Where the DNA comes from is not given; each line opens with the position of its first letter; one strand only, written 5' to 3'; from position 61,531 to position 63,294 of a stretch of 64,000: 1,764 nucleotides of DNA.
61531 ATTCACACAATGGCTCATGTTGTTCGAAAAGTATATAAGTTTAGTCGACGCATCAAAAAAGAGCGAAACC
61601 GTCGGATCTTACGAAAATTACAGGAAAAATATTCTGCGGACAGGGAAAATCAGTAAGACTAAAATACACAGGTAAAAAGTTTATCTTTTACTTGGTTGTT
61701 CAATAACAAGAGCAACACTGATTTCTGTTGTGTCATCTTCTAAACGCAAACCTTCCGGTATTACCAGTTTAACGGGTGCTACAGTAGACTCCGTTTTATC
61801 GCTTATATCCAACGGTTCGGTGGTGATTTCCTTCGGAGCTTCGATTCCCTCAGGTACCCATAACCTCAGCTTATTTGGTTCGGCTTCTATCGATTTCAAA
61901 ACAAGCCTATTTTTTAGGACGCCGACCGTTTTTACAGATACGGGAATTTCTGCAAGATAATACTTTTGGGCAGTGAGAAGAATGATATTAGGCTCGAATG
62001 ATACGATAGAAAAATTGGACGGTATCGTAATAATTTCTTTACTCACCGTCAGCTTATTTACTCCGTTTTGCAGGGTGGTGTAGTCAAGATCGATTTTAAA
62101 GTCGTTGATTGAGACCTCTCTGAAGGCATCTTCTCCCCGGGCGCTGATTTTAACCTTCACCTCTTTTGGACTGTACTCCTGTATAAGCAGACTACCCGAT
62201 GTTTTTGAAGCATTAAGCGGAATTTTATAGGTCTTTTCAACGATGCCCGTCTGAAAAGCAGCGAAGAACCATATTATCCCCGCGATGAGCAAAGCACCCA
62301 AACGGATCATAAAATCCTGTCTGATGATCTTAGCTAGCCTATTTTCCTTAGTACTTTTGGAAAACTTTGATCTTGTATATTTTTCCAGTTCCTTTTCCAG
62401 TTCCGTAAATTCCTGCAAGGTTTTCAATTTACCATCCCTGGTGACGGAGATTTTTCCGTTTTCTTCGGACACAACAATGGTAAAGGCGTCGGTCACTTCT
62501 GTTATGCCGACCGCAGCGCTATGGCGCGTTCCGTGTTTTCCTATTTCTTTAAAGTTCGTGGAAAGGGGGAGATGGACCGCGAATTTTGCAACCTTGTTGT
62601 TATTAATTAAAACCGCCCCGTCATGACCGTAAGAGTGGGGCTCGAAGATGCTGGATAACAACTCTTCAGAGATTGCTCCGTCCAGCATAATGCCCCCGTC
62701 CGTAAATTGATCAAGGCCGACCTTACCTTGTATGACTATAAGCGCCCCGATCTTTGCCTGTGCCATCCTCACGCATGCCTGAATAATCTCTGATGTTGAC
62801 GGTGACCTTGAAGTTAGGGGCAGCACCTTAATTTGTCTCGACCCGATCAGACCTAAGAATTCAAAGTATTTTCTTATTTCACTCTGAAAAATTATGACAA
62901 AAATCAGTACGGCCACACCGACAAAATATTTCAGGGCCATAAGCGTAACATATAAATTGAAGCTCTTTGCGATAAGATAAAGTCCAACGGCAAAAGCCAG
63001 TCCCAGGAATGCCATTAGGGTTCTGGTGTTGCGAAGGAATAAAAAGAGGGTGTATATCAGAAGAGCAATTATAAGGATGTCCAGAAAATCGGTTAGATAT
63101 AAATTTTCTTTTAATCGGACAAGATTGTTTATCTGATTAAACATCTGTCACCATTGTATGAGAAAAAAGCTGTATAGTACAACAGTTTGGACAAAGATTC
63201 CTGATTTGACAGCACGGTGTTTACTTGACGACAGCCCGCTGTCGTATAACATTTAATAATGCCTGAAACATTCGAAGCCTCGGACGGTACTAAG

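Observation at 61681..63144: CdaA diadenylate cyclase fused to YbbR/CdaR regulatory domains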

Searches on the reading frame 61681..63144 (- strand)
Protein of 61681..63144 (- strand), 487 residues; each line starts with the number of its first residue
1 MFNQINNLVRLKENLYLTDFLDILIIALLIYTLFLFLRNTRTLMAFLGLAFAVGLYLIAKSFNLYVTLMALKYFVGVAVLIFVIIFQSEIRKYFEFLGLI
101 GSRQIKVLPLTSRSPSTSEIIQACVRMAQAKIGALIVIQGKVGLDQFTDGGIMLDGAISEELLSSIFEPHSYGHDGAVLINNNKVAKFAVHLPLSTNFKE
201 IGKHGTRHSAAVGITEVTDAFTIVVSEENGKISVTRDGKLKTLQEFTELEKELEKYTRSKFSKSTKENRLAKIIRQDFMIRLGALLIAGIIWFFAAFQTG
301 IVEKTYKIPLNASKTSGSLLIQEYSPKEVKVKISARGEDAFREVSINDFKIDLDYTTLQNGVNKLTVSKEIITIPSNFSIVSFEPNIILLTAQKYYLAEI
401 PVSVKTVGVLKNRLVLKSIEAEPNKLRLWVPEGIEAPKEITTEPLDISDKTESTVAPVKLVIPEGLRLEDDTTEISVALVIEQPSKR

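Call 3: search_protein_families(library=pfam, proteins=[window:61681-63144:-], max_evalue=1)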
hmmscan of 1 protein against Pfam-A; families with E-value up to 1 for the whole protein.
window:61681-63144:- (487 aa): 9 families
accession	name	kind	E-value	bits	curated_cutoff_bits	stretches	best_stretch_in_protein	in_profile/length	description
PF02457.21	DAC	-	2.4e-37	127.6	27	1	122-240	2-119/119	DisA bacterial checkpoint controller nucleotide-binding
PF19293.4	CdaA_N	-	3.2e-09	37.3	23.8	1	15-90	5-81/81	CdaA N-terminal transmembrane domain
PF07949.17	YbbR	-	9.5e-07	29.5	22.3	1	400-465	1-68/81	YbbR-like protein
PF00420.29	Oxidored_q2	-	0.037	14.2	26.1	1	44-111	3-49/95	NADH-ubiquinone/plastoquinone oxidoreductase chain 4L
PF24224.1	DUF7440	-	0.11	13.1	25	1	222-267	15-60/110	Family of unknown function (DUF7440)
PF04932.20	Wzy_C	-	0.2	11.9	31.7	1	27-92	2-65/149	O-Antigen ligase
PF04123.18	DUF373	-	0.2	11.5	28.3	1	12-73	149-208/335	Domain of unknown function (DUF373)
PF06409.17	NPIP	-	0.24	11.6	27.5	0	214-267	124-161/207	Nuclear pore complex interacting protein (NPIP)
PF09925.14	DUF2157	-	0.29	11.3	32.4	0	264-296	28-56/146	Predicted membrane protein (DUF2157)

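Call 4: search_protein_families(library=ncbifam, proteins=[window:61681-63144:-], max_evalue=1)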
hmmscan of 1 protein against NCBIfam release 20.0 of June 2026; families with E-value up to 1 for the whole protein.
window:61681-63144:- (487 aa): 6 families
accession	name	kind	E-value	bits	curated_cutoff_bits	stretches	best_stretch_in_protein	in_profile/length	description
TIGR00159.1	TIGR00159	equivalog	1.3e-54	185.2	188.8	1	16-254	10-247/254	diadenylate cyclase CdaA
NF038328.1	c-di-AMP_CdaS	exception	7e-34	117.1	225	1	116-243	63-190/191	sporulation-specific diadenylate cyclase CdaS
NF038327.1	c-di-AMP_CdaM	exception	1.2e-26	93.5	225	1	70-256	6-192/196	diadenylate cyclase CdaM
NF010009.0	PRK13482.1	equivalog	2.1e-08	33.7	201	1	126-249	28-147/357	DNA integrity scanning diadenylate cyclase DisA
NF041371.1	Diadnylcyc_Halo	equivalog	0.00019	20.9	430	1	175-240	194-261/270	diadenylate cyclase DacZ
TIGR01715.1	phage_lam_T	equivalog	0.12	12.6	77.35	1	339-384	34-78/111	phage tail assembly protein T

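Call 5: find_homologous_proteins(query=window:61681-63144:-)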
Query window:61681-63144:- (487 aa): 518 proteins with E <= 0.001 among 8000 candidates; the best 120 are listed.
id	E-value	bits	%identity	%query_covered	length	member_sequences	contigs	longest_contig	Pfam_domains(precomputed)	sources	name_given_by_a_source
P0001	0.0e+0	1025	98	100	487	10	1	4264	PF02457.22,PF07949.18,PF19293.5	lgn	-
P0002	1.7e-288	975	92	100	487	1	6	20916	PF02457.22,PF07949.18,PF19293.5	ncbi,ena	-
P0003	1.6e-238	810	74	100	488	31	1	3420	PF02457.22,PF07949.18,PF19293.5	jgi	-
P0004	5.3e-234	795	74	99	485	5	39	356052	PF02457.22,PF07949.18,PF19293.5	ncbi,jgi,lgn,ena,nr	ncbi:MAG: putative membrane protein [candidate division WWE3 bacterium GW2011_GWF2_41_45]|nr:MAG: pu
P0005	7.5e-231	785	72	99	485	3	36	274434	PF02457.22,PF07949.18,PF19293.5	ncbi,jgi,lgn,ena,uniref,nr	ncbi:MAG: putative membrane protein [candidate division WWE3 bacterium GW2011_GWF1_42_14]|uniref:Dia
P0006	4.8e-229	779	72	100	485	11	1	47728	PF02457.22,PF07949.18,PF19293.5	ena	-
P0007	1.3e-191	656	60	99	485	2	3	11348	PF02457.22,PF07949.18,PF19293.5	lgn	-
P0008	9.2e-187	640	58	99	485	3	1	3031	PF02457.22,PF07949.18,PF19293.5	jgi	-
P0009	2.2e-184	632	58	99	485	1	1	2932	PF02457.22,PF07949.18,PF19293.5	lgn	-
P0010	7.2e-181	620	57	99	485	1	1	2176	PF02457.22,PF07949.18,PF19293.5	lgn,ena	-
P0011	1.1e-177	610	57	98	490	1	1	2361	PF02457.22,PF19293.5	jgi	jgi:diadenylate cyclase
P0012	3.1e-177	608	58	99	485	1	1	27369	PF02457.22,PF07949.18,PF19293.5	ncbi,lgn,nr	ncbi:MAG: diadenylate cyclase [Paludibacteraceae bacterium]|nr:diadenylate cyclase [Paludibacteracea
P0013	2.3e-176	605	55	98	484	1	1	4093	PF02457.22,PF07949.18,PF19293.5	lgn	-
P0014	7.0e-172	591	56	99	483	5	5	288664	PF02457.22,PF07949.18,PF19293.5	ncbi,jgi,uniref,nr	ncbi:TIGR00159 family protein [candidate division WWE3 bacterium RIFCSPHIGHO2_12_FULL_38_15]|uniref:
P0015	1.3e-170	586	54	99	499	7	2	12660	PF02457.22,PF07949.18,PF19293.5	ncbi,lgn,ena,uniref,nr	ncbi:MAG: putative membrane protein [candidate division WWE3 bacterium GW2011_GWA1_41_8]|uniref:Diad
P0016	3.9e-170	585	55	99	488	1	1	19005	PF02457.22,PF07949.18,PF19293.5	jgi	jgi:diadenylate cyclase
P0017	5.9e-170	584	54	99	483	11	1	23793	PF02457.22,PF07949.18,PF19293.5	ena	-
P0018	6.7e-169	581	55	95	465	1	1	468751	PF02457.22,PF07949.18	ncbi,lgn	-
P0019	1.4e-168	580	52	99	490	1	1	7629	PF02457.22,PF07949.18,PF19293.5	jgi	jgi:diadenylate cyclase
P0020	4.7e-168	578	53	99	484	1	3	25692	PF02457.22,PF07949.18,PF19293.5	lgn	-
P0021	1.7e-167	576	54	99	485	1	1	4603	PF02457.22,PF07949.18,PF19293.5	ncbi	ncbi:diadenylate cyclase [Patescibacteria group bacterium]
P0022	1.4e-165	570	54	99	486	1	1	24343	PF02457.22,PF07949.18,PF19293.5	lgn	-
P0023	1.4e-162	560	56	90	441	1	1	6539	PF02457.22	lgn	-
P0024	1.8e-162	560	53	98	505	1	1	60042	PF02457.22,PF07949.18,PF19293.5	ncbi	-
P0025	2.6e-162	559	57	90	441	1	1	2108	PF02457.22,PF07949.18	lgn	-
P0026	2.0e-161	556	54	97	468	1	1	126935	PF02457.22,PF19293.5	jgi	-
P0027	4.4e-161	555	51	98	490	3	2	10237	PF02457.22,PF19293.5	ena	-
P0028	5.2e-161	555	53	98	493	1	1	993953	PF02457.22,PF07949.18,PF19293.5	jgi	jgi:diadenylate cyclase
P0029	3.2e-160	552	100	54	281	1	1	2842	PF02457.22,PF19293.5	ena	-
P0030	8.4e-160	551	51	98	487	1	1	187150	PF02457.22,PF07949.18,PF19293.5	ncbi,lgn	-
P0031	5.6e-158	545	50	100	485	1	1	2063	PF02457.22,PF07949.18,PF19293.5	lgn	-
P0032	7.2e-158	544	51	99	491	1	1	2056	PF02457.22,PF07949.18,PF19293.5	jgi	jgi:diadenylate cyclase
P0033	3.0e-157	542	52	99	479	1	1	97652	PF02457.22,PF07949.18,PF19293.5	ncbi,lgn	-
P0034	2.7e-155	536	51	99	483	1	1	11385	PF02457.22,PF07949.18,PF19293.5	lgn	-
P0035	1.2e-154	534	51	98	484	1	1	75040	PF02457.22,PF19293.5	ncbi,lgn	-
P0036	7.6e-154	531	52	98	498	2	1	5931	PF02457.22,PF07949.18,PF19293.5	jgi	jgi:uncharacterized protein (TIGR00159 family)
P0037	1.5e-153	530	54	85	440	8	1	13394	PF02457.22,PF07949.18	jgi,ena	-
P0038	2.7e-153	529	56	89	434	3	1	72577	PF02457.22,PF07949.18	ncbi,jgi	-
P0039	8.5e-153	528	54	90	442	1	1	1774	PF02457.22,PF07949.18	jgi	jgi:uncharacterized protein (TIGR00159 family)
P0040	1.5e-152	527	50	99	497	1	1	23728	PF02457.22,PF07949.18,PF19293.5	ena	-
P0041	8.5e-152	524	51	98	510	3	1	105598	PF02457.22,PF07949.18,PF19293.5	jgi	jgi:uncharacterized protein (TIGR00159 family)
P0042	7.8e-149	515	51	98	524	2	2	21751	PF02457.22,PF07949.18,PF19293.5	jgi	jgi:uncharacterized protein (TIGR00159 family)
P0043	3.6e-147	509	53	90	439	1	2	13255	PF02457.22,PF07949.18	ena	-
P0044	2.5e-146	506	50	99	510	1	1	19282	PF02457.22,PF07949.18,PF19293.5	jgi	jgi:diadenylate cyclase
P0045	3.4e-146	506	50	96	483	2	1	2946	PF02457.22,PF07949.18,PF19293.5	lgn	-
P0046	7.3e-146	505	51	98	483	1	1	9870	PF02457.22,PF07949.18,PF19293.5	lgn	-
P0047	4.3e-144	499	49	98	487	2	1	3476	PF02457.22,PF07949.18,PF19293.5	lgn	-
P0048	7.7e-143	495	49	95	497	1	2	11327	PF02457.22,PF07949.18,PF19293.5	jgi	jgi:diadenylate cyclase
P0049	8.7e-143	495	48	98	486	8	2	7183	PF02457.22,PF07949.18,PF19293.5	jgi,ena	-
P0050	1.4e-142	494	46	98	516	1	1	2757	PF02457.22,PF19293.5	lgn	-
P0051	3.5e-142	493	49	98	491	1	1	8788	PF02457.22,PF07949.18,PF19293.5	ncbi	-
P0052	3.7e-142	493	48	97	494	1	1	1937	PF02457.22,PF07949.18,PF19293.5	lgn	-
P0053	3.6e-141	489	46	99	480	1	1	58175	PF02457.22,PF07949.18,PF19293.5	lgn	-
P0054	1.3e-139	484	47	99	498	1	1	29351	PF02457.22,PF07949.18,PF19293.5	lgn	-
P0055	2.0e-139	484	46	98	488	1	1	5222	PF02457.22,PF07949.18,PF19293.5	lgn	-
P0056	5.8e-138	479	51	90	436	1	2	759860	PF02457.22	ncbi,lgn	-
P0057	1.6e-134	467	46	95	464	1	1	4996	PF02457.22,PF07949.18,PF19293.5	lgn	-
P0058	2.1e-128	447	45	98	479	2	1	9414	PF02457.22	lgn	-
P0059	8.6e-128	445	49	82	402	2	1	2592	PF02457.22,PF07949.18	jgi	jgi:hypothetical protein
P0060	4.2e-127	443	48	90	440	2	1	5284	PF02457.22,PF07949.18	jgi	jgi:uncharacterized protein (TIGR00159 family)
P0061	5.9e-124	433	47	90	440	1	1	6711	PF02457.22,PF07949.18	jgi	-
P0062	4.2e-119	417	40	99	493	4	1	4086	PF02457.22,PF07949.18,PF19293.5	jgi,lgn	jgi:uncharacterized protein (TIGR00159 family)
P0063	1.1e-117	412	54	78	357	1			PF02457.22,PF19293.5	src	-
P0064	4.1e-114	400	41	96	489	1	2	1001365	PF02457.22,PF07949.18,PF19293.5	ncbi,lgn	-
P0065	5.9e-112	393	61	61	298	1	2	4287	PF02457.22,PF19293.5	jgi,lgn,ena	-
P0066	4.2e-111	390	65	56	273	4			PF02457.22,PF19293.5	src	-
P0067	2.8e-108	381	38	98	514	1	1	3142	PF02457.22,PF07949.18,PF19293.5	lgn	-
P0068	1.5e-107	379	41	99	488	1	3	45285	PF02457.22,PF07949.18,PF19293.5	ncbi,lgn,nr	ncbi:MAG: DNA integrity scanning protein DisA nucleotide-binding domain protein [Candidatus Liptonba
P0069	3.0e-107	378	61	58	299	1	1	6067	PF02457.22,PF19293.5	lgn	-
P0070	3.5e-107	377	38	98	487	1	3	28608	PF02457.22,PF19293.5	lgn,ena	-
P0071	1.9e-106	375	38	97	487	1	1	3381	PF02457.22,PF19293.5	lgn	-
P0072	1.1e-105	372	37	98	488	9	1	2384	PF02457.22,PF19293.5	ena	-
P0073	4.1e-105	371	38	96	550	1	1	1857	PF02457.22,PF07949.18,PF19293.5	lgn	-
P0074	1.0e-104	369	39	95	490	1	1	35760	PF02457.22,PF07949.18,PF19293.5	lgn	-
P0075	2.2e-104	368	39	99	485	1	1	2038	PF02457.22,PF07949.18,PF19293.5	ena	-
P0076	4.0e-103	364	38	95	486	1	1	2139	PF02457.22,PF19293.5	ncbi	-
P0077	5.5e-103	364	59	54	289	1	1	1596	PF02457.22,PF19293.5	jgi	jgi:diadenylate cyclase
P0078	6.8e-103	363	60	59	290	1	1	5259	PF02457.22,PF19293.5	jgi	jgi:uncharacterized protein (TIGR00159 family)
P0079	7.6e-103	363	37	98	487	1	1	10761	PF02457.22,PF19293.5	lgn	-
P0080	1.8e-102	362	37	98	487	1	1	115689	PF02457.22,PF19293.5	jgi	jgi:uncharacterized protein (TIGR00159 family)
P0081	3.9e-102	361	37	94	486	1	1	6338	PF02457.22,PF07949.18,PF19293.5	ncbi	-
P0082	8.6e-102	360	47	67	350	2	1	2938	PF02457.22,PF19293.5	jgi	-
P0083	1.1e-101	359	38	95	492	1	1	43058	PF02457.22,PF07949.18,PF19293.5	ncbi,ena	-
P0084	2.7e-101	358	38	97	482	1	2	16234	PF02457.22,PF19293.5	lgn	-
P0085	2.9e-101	358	36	96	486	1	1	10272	PF02457.22,PF07949.18,PF19293.5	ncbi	-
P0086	5.2e-101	357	39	97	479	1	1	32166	PF02457.22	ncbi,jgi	-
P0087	7.1e-100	353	37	97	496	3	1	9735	PF02457.22,PF19293.5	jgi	jgi:diadenylate cyclase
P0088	7.3e-100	353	59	56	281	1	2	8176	PF02457.22,PF19293.5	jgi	jgi:diadenylate cyclase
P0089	8.2e-100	353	36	94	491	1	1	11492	PF02457.22,PF19293.5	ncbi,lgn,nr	ncbi:MAG: TIGR00159 family protein [Candidatus Sungbacteria bacterium]|nr:TIGR00159 family protein [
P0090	8.5e-100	353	38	98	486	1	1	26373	PF02457.22,PF07949.18,PF19293.5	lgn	-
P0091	9.2e-100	353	38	96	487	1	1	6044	PF02457.22,PF19293.5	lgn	-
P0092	1.3e-99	352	36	92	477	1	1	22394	PF02457.22,PF07949.18,PF19293.5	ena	-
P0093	9.5e-99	350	39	92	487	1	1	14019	PF02457.22,PF19293.5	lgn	-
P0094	1.4e-98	349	38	93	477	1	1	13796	PF02457.22,PF07949.18,PF19293.5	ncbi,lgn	-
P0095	1.0e-96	343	36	97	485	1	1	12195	PF02457.22,PF19293.5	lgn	-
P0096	2.8e-96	341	36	94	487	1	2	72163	PF02457.22,PF07949.18,PF19293.5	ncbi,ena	ncbi:MAG: diadenylate cyclase CdaA [Patescibacteria group bacterium]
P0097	4.7e-96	341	36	97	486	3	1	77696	PF02457.22,PF07949.18,PF19293.5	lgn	-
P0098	1.2e-95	339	37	97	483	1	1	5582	PF02457.22,PF19293.5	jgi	-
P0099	1.2e-94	336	57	57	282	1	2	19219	PF02457.22,PF19293.5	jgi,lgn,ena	jgi:uncharacterized protein (TIGR00159 family)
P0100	1.3e-93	333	57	58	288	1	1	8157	PF02457.22,PF19293.5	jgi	jgi:uncharacterized protein (TIGR00159 family)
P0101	3.8e-93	331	54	57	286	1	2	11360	PF02457.22,PF19293.5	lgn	-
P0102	4.1e-93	331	53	61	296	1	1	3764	PF02457.22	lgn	-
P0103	4.8e-93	331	37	97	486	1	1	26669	PF02457.22,PF07949.18,PF19293.5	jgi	jgi:uncharacterized protein (TIGR00159 family)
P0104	1.7e-92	329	42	77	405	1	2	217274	PF02457.22,PF19293.5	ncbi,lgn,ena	ncbi:MAG: diadenylate cyclase [Patescibacteria group bacterium]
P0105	1.0e-90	323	37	90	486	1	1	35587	PF02457.22,PF19293.5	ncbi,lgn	-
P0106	1.3e-90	323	54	57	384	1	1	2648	PF02457.22,PF19293.5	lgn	-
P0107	1.1e-89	320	52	57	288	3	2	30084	PF02457.22,PF19293.5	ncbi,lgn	-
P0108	1.7e-88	316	56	51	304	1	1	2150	PF02457.22,PF19293.5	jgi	jgi:diadenylate cyclase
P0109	4.4e-87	311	36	96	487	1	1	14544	PF02457.22,PF19293.5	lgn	-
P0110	2.8e-86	309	51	58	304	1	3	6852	PF02457.22,PF19293.5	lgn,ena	-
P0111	3.5e-83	298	35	96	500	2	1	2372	PF02457.22,PF07949.18,PF19293.5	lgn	-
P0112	6.3e-83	297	35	98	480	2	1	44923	PF02457.22,PF07949.18,PF19293.5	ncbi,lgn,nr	ncbi:DNA integrity scanning protein DisA nucleotide-binding domain protein [Candidatus Poribacteria 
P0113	1.4e-82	296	31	97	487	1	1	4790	PF02457.22,PF07949.18,PF19293.5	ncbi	-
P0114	7.1e-82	294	36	97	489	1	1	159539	PF02457.22,PF19293.5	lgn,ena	-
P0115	7.7e-82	294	35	98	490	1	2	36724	PF02457.22,PF07949.18,PF19293.5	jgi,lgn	jgi:uncharacterized protein (TIGR00159 family)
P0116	3.8e-81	292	48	57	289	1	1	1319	PF02457.22,PF19293.5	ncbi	-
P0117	9.6e-81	290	34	98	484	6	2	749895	PF02457.22,PF07949.18,PF19293.5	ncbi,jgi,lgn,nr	ncbi:MAG: diadenylate cyclase [Syntrophaceae bacterium]|nr:diadenylate cyclase [Deltaproteobacteria 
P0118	1.9e-80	289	31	96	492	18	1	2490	PF02457.22,PF07949.18,PF19293.5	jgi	jgi:diadenylate cyclase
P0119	1.9e-80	289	34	96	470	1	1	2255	PF02457.22,PF07949.18,PF19293.5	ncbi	-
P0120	3.6e-79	285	33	94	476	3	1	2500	PF02457.22,PF07949.18,PF19293.5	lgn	-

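Call 20: search_solved_structures(query=window:61681-63144:-, max_evalue=1, show_alignments=3)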
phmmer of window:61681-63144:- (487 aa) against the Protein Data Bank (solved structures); distinct sequences matched with E-value up to 1: 17.
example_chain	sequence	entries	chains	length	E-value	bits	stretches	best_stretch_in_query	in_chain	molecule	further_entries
9g69_C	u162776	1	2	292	7.1e-33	117.6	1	20-240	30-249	Diadenylate cyclase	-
6gyw_A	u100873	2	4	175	2e-31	112.8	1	120-243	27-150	Diadenylate cyclase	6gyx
6gyy_A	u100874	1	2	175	6.9e-31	111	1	120-243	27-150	Diadenylate cyclase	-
6huw_A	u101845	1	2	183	1.1e-29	107.1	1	114-268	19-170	Diadenylate cyclase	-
7ojs_H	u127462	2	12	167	1.6e-29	106.5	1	119-268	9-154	Cyclic di-AMP synthase CdaA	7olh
8ofo_AAA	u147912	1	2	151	9.6e-29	104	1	123-242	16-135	Diadenylate cyclase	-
9g0g_A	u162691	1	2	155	1.7e-28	103.1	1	115-248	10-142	Cyclic di-AMP synthase CdaA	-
8ogk_A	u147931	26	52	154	2.2e-28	102.8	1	115-248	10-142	Cyclic di-AMP synthase CdaA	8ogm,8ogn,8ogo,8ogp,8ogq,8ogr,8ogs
8ofg_A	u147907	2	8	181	1.2e-27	100.3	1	110-257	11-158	Diadenylate cyclase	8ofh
6hvl_A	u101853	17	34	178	2.7e-27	99.2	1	122-253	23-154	Diadenylate cyclase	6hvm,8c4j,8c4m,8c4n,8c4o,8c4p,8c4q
4rv7_A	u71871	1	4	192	3.6e-27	98.8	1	122-253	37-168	Diadenylate cyclase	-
6hvn_A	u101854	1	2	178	1e-26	97.3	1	122-253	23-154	Diadenylate cyclase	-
7l8n_A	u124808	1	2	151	6.2e-25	91.4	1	119-239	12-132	Diadenylate cyclase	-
7dg0_A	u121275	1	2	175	1.1e-21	80.7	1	116-255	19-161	DAC domain-containing protein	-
7dfx_A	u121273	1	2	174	1.1e-21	80.7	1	116-255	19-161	DAC domain-containing protein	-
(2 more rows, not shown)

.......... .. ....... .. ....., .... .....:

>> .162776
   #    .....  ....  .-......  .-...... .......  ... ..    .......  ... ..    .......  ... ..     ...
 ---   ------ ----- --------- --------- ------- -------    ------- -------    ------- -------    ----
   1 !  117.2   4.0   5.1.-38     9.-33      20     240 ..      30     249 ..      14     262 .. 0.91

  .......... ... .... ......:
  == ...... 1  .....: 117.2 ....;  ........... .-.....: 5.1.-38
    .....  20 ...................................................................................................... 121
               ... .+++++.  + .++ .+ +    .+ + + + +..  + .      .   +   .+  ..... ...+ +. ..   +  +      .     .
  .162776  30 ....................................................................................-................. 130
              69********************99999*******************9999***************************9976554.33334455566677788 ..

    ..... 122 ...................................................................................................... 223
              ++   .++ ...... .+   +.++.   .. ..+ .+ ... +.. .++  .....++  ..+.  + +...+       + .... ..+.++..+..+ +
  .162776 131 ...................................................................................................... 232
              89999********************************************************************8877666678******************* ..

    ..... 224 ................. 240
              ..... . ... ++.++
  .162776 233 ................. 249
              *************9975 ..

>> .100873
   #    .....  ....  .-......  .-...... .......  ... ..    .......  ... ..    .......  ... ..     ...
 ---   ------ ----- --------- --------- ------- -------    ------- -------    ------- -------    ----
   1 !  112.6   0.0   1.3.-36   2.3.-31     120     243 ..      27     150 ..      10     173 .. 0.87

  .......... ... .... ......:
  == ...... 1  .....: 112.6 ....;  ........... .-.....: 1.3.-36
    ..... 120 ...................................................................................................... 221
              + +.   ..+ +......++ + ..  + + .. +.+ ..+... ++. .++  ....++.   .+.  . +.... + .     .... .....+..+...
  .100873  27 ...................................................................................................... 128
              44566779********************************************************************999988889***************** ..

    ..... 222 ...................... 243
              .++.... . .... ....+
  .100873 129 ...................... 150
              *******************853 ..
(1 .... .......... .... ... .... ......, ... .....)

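Call 27: find_encoding_contigs(protein=P0004, flank=10000, max_places=3)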
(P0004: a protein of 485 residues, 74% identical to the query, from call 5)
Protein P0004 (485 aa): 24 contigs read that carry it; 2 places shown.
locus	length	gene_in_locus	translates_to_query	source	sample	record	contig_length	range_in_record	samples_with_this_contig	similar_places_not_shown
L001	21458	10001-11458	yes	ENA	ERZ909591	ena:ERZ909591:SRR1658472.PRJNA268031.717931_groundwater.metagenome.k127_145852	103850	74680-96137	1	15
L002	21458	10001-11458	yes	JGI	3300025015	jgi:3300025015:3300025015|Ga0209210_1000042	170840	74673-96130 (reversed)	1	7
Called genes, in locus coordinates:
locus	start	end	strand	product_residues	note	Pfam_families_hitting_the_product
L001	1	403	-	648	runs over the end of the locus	-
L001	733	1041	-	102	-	-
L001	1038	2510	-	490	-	-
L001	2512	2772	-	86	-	-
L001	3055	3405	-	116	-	-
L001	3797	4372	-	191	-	PF06271:RDD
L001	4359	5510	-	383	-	-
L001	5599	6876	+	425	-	PF13393:tRNA-synt_His, PF00587:tRNA-synt_2b, PF03129:HGTP_anticodon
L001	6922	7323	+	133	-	-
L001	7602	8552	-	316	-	PF00483:NTP_transferase, PF12804:NTP_transf_3, PF25087:GMPPB_C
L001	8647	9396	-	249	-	-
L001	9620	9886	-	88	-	-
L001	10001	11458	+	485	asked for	PF19293:CdaA_N, PF02457:DAC, PF07949:YbbR (faint)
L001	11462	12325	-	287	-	PF00398:RrnaAD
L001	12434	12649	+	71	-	-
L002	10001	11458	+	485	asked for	PF19293:CdaA_N, PF02457:DAC, PF07949:YbbR (faint)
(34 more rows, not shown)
